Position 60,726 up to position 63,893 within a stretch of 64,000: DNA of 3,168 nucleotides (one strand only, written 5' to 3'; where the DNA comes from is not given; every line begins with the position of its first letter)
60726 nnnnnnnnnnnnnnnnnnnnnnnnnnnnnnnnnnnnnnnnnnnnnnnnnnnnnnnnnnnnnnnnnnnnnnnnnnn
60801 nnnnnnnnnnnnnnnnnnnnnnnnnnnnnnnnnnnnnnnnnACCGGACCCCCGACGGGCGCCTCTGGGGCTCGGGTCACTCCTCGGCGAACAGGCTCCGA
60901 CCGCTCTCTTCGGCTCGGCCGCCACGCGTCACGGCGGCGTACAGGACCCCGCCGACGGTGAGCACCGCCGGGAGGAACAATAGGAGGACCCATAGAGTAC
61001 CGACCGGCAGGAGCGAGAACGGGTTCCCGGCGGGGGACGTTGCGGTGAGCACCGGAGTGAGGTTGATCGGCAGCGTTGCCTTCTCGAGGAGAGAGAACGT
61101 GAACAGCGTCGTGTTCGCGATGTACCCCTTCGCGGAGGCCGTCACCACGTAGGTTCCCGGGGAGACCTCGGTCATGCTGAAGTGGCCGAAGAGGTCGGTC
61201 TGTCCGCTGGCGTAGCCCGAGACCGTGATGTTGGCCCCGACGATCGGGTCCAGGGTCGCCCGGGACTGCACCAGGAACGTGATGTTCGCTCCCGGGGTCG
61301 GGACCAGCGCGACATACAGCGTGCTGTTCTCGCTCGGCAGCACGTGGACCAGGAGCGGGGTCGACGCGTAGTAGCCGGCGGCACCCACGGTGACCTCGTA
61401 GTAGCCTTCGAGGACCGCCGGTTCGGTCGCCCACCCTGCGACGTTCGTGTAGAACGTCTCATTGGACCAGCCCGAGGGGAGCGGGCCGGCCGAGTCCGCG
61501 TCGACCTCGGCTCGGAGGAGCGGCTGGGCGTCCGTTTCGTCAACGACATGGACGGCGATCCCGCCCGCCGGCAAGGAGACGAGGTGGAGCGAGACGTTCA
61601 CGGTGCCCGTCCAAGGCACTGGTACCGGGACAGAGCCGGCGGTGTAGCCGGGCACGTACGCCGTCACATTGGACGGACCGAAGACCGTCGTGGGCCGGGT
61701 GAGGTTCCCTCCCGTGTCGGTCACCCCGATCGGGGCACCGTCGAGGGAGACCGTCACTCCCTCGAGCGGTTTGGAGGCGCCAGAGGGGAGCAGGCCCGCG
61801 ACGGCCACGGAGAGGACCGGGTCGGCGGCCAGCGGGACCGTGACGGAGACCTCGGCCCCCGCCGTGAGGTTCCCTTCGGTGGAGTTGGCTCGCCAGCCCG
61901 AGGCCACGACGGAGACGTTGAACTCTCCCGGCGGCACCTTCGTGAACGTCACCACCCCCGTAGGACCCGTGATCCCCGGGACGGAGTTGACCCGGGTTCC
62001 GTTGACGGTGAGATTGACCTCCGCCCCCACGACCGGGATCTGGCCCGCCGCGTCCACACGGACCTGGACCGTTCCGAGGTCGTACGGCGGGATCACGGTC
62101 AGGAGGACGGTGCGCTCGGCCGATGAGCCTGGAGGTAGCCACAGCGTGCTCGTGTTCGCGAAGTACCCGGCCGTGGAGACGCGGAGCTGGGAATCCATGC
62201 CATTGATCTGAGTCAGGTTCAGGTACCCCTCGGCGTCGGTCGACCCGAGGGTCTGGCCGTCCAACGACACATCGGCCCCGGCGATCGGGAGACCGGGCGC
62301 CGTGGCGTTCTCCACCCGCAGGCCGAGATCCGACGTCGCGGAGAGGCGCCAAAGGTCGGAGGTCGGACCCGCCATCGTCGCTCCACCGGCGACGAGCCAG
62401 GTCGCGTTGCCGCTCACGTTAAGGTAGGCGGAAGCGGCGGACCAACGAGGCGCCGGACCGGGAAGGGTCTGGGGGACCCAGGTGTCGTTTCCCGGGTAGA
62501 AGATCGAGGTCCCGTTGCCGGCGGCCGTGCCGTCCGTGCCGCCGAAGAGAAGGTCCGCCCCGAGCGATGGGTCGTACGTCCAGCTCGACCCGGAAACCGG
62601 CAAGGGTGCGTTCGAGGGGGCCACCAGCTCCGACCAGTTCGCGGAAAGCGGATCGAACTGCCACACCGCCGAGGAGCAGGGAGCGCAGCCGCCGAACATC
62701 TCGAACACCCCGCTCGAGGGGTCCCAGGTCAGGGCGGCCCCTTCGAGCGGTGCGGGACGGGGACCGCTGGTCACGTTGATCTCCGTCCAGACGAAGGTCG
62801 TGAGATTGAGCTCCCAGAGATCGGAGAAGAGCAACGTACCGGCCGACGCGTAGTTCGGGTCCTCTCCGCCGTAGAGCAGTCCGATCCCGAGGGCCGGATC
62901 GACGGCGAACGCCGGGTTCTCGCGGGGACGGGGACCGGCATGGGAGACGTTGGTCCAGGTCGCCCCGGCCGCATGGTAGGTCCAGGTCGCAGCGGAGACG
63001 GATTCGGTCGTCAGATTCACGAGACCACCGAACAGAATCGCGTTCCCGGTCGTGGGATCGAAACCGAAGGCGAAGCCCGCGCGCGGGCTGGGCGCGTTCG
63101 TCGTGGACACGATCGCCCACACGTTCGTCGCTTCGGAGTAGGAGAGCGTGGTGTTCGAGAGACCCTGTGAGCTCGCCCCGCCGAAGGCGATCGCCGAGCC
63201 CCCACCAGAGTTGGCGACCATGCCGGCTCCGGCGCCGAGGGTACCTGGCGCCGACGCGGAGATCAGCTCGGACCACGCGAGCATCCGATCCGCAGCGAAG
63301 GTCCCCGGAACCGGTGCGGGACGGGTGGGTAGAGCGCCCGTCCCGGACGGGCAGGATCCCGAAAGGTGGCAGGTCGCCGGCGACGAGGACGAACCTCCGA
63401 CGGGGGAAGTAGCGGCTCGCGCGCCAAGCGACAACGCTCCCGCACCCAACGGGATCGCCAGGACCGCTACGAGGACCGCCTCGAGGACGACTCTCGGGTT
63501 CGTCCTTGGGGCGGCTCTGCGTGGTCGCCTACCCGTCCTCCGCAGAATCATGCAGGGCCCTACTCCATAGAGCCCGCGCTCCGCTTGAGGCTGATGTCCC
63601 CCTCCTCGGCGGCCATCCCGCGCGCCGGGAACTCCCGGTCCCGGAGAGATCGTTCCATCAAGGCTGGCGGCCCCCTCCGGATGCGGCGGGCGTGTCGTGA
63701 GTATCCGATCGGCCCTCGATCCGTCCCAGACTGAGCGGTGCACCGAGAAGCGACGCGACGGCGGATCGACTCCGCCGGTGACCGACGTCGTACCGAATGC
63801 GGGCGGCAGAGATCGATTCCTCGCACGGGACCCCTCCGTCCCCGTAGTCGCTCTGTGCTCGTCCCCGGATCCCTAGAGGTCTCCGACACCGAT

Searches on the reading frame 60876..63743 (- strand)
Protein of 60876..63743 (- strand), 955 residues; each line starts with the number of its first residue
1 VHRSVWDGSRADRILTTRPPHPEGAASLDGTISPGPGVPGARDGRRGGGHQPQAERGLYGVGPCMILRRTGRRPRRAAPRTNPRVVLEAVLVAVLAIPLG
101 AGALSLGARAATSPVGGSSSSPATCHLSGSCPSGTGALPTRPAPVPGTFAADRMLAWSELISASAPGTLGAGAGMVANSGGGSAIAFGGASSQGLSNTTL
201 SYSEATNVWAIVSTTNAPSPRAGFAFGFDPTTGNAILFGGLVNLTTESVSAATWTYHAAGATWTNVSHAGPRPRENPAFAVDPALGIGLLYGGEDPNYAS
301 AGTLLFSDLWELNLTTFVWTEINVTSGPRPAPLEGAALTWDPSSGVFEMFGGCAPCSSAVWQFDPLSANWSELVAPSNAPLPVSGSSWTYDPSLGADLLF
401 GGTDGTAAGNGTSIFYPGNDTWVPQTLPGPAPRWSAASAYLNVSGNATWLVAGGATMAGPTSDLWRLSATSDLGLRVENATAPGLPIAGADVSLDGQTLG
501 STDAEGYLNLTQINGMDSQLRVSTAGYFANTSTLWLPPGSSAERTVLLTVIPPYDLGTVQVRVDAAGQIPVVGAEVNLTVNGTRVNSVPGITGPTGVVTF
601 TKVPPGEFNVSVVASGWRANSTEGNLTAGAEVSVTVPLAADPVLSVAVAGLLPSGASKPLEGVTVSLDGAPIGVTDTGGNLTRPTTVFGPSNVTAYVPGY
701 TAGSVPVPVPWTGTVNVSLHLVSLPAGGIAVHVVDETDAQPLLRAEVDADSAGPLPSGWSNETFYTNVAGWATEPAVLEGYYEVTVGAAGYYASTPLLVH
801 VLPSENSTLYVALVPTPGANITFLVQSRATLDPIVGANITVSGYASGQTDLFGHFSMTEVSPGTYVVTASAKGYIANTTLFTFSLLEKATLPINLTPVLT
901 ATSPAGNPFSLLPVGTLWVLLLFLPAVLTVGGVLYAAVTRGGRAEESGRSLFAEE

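Call 61: search_protein_families(library=pfam, proteins=[window:60876-63743:-], max_evalue=0.00001)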
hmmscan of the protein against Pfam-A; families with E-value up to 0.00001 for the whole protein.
window:60876-63743:- (955 aa): 8 families
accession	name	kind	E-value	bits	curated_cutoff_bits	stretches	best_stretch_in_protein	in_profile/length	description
PF24681.1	Kelch_KLHDC2_KLHL20_DRC7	-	1.5e-25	90.2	50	1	179-389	6-210/221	KLHDC2/KLHL20/DRC7 Kelch-repeats domain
PF13620.12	CarboxypepD_reg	-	1.1e-24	87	32.3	1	829-894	9-80/82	Carboxypeptidase regulatory-like domain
PF24981.1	Beta-prop_ATRN-LZTR1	-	6.2e-16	58.9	50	1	169-281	93-210/289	Attractin/LZTR1 beta-propeller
PF13415.12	Kelch_3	-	3.8e-14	52.9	22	0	183-225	3-44/48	Galactose oxidase, central domain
PF13715.12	CarbopepD_reg_2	-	5.5e-14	52.4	32.2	0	827-882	7-63/88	CarboxypepD_reg-like domain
PF17802.7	SpaA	-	1e-07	32.4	23.1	0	843-889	32-80/91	Prealbumin-like fold domain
PF08308.17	PEGA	-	4.4e-07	30.2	20.8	0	598-638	27-67/71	PEGA domain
PF13418.12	Kelch_4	-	4.4e-06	27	21.6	0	288-328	15-46/49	Galactose oxidase, central domain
